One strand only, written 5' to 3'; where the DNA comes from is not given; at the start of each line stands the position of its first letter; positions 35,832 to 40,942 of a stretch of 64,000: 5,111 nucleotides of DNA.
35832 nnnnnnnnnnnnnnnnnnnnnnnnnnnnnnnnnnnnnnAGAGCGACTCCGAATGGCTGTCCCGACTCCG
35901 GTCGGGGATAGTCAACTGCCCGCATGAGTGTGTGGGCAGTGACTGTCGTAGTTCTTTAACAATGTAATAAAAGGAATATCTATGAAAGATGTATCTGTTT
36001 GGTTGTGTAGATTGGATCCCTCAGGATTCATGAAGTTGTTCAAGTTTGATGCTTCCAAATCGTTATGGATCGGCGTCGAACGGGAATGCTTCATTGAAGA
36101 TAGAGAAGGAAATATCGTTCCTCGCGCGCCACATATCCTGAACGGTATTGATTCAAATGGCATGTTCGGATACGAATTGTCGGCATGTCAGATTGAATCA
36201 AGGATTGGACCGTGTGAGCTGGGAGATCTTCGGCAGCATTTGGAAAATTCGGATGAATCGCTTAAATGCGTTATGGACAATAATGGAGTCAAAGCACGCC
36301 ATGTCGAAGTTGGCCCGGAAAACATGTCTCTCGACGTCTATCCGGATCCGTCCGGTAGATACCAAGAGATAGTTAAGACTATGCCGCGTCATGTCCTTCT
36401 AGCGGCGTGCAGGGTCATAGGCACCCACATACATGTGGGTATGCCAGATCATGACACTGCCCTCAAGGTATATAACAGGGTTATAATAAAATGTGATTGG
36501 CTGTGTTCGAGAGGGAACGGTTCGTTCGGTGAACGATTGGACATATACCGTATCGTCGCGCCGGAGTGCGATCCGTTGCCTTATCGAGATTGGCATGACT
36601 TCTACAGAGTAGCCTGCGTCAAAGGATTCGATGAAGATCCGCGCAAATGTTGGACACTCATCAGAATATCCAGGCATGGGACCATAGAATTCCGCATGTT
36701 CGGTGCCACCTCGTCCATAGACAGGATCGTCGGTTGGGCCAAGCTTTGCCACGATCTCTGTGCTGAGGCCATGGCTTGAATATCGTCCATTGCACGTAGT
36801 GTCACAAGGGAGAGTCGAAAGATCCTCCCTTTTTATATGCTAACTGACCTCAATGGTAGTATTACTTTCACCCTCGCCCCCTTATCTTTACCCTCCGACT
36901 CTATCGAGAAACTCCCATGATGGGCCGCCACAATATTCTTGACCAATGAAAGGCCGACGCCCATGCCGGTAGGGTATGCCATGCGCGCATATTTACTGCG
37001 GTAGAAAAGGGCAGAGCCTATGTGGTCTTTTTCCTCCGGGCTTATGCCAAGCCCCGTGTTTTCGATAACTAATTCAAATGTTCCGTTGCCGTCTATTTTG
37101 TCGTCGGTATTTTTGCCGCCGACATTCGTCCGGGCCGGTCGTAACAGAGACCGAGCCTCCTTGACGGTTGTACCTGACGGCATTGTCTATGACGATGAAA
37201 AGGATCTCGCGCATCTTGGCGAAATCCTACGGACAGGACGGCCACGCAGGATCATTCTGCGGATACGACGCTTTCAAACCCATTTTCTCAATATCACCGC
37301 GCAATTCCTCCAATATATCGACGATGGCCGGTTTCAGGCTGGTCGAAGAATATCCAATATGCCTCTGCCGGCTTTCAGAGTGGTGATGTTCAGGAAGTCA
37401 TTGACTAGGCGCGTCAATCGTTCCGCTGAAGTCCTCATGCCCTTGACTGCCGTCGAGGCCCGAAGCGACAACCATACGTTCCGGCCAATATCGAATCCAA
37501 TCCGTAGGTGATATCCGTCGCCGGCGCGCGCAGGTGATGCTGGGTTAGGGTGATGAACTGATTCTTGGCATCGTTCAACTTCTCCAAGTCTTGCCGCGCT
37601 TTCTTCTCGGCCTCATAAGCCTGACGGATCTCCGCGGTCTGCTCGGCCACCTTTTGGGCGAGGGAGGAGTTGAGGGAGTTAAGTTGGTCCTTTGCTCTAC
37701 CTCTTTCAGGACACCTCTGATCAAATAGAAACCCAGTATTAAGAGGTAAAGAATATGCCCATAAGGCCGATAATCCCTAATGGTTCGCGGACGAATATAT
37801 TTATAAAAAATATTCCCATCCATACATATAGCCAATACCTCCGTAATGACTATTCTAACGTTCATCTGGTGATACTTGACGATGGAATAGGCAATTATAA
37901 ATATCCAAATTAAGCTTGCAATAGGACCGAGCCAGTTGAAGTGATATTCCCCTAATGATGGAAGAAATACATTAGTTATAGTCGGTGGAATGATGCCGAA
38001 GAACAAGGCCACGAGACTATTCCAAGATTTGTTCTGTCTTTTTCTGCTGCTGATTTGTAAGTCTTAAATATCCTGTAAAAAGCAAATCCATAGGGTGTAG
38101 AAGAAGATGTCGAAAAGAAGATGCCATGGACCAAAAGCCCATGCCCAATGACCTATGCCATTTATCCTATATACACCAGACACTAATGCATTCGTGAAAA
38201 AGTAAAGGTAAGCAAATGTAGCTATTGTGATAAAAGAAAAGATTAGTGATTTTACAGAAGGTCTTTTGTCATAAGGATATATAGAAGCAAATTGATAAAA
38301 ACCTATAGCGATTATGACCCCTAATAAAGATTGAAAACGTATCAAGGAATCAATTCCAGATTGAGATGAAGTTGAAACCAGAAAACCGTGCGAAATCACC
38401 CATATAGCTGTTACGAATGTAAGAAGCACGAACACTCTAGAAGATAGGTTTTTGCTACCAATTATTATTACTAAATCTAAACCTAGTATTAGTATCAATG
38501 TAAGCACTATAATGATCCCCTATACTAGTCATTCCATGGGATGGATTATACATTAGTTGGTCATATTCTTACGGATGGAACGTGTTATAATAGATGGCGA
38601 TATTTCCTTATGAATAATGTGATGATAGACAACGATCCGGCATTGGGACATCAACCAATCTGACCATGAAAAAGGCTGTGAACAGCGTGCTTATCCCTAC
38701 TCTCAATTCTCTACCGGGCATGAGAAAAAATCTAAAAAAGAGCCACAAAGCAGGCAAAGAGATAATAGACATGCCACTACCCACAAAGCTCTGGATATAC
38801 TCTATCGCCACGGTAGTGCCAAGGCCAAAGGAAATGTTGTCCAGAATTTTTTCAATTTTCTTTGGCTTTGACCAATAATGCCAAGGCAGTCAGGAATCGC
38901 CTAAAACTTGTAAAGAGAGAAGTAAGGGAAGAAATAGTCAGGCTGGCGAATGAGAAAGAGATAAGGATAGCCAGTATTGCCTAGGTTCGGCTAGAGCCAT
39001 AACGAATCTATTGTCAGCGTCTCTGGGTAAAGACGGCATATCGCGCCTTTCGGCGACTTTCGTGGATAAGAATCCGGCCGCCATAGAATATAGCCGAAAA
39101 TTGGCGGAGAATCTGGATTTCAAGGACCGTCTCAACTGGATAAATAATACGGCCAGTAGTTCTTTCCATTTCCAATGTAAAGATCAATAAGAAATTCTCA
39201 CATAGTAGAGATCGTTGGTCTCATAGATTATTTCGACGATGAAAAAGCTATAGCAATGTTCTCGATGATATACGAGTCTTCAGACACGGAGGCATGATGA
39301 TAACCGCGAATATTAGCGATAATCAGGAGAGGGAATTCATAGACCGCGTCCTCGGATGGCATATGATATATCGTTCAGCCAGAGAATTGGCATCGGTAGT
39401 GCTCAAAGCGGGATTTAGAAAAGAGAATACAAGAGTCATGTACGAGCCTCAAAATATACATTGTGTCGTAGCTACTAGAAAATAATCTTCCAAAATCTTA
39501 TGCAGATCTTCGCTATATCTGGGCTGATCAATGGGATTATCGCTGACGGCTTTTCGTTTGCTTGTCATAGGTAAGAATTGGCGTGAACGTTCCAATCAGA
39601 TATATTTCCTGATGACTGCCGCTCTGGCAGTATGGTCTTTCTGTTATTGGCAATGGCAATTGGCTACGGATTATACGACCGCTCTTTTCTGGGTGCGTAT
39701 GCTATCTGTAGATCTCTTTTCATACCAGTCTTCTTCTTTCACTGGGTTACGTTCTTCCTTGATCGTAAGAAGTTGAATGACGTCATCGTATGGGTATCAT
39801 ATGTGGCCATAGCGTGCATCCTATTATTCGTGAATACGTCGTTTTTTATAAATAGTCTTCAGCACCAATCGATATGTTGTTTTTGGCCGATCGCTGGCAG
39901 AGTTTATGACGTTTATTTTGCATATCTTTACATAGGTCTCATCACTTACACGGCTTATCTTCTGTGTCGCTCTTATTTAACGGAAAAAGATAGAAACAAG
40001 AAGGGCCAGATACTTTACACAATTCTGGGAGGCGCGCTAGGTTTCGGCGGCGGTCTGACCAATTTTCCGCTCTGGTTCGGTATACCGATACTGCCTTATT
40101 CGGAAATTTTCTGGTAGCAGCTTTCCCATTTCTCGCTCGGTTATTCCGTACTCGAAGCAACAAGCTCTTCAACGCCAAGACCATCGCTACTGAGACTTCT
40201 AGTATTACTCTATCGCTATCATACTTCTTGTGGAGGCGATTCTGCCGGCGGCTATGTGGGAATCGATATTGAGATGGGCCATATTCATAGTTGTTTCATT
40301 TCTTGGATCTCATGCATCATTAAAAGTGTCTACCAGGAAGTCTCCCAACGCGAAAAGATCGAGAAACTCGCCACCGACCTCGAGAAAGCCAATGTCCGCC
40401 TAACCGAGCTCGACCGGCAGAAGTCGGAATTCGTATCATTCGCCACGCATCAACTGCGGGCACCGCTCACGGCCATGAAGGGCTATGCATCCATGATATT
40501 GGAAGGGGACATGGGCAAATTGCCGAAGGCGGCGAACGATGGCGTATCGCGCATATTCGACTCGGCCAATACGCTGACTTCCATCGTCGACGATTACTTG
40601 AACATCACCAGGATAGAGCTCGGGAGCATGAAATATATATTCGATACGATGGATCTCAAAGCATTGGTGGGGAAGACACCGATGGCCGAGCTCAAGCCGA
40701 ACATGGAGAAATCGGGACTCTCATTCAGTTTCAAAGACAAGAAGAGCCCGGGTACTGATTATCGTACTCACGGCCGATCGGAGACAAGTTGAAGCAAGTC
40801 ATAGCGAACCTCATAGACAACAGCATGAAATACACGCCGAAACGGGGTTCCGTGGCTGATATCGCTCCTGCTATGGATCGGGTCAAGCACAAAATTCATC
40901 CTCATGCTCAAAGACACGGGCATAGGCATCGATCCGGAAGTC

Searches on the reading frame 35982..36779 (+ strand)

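Call 85: search_protein_families(library=pfam, proteins=[window:35982-36779:+], max_evalue=0.001)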
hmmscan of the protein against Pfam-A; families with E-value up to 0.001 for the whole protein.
window:35982-36779:+ (265 aa): 2 families
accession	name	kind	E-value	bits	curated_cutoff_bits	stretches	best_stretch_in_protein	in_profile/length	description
PF04107.18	GCS2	-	1.1e-06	28.7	21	1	31-167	2-146/291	Glutamate-cysteine ligase family 2(GCS2)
PF12224.13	Amidoligase_2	-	0.00016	22.1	22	0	126-258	91-243/245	Putative amidoligase enzyme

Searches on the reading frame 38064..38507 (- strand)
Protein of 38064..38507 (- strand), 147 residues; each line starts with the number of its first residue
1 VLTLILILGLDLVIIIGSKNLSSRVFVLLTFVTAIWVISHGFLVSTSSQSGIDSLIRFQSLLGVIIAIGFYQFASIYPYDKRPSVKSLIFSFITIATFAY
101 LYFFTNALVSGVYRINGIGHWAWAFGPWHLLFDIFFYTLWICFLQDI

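Call 85: search_protein_families(library=pfam, proteins=[window:38064-38507:-], max_evalue=0.001)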
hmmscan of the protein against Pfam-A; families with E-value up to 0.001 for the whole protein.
window:38064-38507:- (147 aa): 1 family
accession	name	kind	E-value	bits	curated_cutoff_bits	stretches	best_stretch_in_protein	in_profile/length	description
PF16927.11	HisKA_7TM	-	0.00017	22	28.6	1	5-141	5-148/224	N-terminal 7TM region of histidine kinase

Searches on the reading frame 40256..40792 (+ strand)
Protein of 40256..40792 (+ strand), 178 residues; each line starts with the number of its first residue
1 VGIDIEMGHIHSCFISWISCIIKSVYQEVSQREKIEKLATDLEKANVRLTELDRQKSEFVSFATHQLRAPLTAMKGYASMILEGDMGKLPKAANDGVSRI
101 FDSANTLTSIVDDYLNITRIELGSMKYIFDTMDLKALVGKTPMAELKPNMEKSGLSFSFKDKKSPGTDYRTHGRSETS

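Call 85: search_protein_families(library=pfam, proteins=[window:40256-40792:+], max_evalue=0.001)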
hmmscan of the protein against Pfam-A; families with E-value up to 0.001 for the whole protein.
window:40256-40792:+ (178 aa): 1 family
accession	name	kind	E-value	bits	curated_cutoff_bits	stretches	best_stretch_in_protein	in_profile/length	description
PF00512.31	HisKA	-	4.3e-13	49.5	26.9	1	55-122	1-65/66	His Kinase A (phospho-acceptor) domain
